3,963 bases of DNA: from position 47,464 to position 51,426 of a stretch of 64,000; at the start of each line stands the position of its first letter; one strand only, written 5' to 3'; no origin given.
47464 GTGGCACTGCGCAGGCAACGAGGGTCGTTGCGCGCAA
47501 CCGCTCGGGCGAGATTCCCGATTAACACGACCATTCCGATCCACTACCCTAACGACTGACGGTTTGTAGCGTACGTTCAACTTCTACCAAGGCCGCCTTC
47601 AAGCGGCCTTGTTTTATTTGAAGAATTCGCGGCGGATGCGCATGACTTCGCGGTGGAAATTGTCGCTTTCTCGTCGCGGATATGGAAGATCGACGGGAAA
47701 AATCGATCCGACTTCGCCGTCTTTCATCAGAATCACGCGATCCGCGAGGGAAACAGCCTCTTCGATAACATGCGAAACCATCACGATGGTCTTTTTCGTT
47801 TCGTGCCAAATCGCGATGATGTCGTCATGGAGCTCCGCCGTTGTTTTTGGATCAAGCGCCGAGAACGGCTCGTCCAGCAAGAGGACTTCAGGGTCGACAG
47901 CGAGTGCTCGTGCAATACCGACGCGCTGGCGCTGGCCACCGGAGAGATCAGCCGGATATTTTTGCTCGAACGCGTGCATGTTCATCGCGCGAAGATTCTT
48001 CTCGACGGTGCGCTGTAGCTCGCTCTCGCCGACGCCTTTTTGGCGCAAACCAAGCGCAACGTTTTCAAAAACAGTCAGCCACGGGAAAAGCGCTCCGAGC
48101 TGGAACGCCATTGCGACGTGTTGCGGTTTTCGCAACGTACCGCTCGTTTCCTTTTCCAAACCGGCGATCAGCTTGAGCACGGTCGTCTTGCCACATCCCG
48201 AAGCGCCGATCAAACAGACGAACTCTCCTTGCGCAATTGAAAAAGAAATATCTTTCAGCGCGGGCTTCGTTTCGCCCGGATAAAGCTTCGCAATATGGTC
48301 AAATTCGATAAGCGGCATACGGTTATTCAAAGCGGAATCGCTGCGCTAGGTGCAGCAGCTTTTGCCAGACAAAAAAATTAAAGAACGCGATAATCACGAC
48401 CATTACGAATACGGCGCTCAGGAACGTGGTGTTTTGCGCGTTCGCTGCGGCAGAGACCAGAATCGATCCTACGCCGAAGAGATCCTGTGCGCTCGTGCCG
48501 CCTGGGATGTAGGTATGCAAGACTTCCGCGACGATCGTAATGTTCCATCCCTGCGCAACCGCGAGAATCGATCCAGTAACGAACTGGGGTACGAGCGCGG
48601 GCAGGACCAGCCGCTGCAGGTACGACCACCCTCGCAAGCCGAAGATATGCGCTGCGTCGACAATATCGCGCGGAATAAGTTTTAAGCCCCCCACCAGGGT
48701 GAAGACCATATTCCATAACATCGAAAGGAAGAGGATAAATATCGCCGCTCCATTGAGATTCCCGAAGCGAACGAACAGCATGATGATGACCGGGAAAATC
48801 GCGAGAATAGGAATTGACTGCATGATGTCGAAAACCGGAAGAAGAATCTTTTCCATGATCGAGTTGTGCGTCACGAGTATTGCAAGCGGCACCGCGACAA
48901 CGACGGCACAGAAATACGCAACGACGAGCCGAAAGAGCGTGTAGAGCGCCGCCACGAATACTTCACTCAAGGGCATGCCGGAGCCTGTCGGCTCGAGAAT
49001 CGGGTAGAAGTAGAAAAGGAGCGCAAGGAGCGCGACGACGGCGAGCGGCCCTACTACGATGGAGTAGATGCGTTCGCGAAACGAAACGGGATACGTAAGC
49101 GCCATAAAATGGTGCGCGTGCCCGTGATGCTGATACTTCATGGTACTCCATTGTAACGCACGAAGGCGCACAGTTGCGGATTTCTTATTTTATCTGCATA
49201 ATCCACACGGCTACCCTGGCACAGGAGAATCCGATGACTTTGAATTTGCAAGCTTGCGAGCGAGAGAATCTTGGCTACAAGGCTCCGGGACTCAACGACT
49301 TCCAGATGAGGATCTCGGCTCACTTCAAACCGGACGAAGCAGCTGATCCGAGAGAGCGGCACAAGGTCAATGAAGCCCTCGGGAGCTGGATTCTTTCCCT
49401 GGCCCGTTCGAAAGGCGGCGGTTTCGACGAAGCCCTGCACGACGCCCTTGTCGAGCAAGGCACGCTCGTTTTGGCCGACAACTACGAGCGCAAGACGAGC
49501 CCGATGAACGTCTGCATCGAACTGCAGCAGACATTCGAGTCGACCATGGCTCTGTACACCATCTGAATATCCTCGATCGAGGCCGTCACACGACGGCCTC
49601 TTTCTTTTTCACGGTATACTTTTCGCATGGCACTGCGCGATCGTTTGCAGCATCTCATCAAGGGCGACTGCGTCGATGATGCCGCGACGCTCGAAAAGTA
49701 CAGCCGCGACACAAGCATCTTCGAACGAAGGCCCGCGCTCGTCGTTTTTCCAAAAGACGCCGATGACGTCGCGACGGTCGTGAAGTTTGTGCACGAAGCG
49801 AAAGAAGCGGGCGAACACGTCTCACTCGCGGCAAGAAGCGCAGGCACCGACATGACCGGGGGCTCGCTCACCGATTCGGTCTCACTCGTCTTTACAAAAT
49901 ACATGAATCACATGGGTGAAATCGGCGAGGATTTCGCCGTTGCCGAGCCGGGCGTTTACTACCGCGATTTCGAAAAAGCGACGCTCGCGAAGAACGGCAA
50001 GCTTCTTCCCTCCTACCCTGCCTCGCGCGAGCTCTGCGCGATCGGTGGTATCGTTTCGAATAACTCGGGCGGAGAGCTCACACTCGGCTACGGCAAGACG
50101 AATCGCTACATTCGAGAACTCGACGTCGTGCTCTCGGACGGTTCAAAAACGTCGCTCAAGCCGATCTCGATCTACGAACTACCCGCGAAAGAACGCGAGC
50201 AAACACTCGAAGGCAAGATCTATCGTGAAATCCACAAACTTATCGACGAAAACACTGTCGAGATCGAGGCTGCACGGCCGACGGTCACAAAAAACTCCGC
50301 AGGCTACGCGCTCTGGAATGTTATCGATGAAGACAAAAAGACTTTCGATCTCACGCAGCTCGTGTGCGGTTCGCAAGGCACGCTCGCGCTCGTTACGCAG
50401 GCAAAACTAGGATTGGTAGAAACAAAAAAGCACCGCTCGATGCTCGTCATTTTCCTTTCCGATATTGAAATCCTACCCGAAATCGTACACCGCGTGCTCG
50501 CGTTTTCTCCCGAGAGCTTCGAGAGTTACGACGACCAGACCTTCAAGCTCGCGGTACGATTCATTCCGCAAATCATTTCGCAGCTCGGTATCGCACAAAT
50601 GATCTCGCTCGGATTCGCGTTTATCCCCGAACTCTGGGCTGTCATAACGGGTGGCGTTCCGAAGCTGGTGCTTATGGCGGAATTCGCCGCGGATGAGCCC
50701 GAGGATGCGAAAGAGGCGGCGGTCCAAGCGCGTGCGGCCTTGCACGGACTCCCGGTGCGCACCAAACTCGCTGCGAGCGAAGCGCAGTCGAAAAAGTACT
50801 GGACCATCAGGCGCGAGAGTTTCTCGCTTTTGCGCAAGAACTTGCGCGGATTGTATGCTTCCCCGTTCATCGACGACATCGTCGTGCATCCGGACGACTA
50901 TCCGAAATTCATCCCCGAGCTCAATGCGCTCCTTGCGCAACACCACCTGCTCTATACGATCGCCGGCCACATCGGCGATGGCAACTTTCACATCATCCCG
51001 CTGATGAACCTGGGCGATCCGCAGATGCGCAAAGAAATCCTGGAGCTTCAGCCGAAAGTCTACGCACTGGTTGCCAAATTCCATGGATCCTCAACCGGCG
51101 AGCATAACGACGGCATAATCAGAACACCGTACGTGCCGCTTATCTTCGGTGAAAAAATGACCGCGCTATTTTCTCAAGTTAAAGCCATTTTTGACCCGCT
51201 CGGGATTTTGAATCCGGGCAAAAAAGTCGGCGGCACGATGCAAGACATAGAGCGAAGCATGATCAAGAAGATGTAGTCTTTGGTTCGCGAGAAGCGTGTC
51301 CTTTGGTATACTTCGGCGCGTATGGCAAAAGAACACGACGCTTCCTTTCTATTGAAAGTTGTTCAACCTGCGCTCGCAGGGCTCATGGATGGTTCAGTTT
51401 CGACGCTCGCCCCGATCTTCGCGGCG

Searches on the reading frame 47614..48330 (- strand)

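Call 78: search_protein_families(library=pfam, max_evalue=0.00001, proteins=[window:47614-48330:-])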
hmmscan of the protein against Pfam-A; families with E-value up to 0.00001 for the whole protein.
window:47614-48330:- (238 aa): 2 families
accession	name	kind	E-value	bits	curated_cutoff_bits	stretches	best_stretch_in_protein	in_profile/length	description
PF00005.33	ABC_tran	-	3.2e-32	112.4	25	1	25-156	1-136/137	ABC transporter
PF13304.12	AAA_21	-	1.4e-08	35.6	27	0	126-187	235-298/304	AAA domain, putative AbiEii toxin, Type IV TA system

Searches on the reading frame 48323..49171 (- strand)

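Call 78: search_protein_families(library=pfam, max_evalue=0.00001, proteins=[window:48323-49171:-])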
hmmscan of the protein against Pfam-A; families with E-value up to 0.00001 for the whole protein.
window:48323-49171:- (282 aa): 1 family
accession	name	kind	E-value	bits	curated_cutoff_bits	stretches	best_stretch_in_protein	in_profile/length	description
PF00528.27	BPD_transp_1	-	4.4e-21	75.9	26.4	1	93-268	1-171/184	Binding-protein-dependent transport system inner membrane component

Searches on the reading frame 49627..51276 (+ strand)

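Call 78: search_protein_families(library=pfam, max_evalue=0.00001, proteins=[window:49627-51276:+])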
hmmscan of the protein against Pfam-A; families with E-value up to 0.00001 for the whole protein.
window:49627-51276:+ (549 aa): 2 families
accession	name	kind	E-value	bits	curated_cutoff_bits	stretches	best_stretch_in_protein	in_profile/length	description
PF02913.24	FAD-oxidase_C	-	4.7e-42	144.8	21.2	1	268-532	3-247/248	FAD linked oxidases, C-terminal domain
PF01565.28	FAD_binding_4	-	3.7e-24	85.4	26.4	1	36-173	1-134/139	FAD binding domain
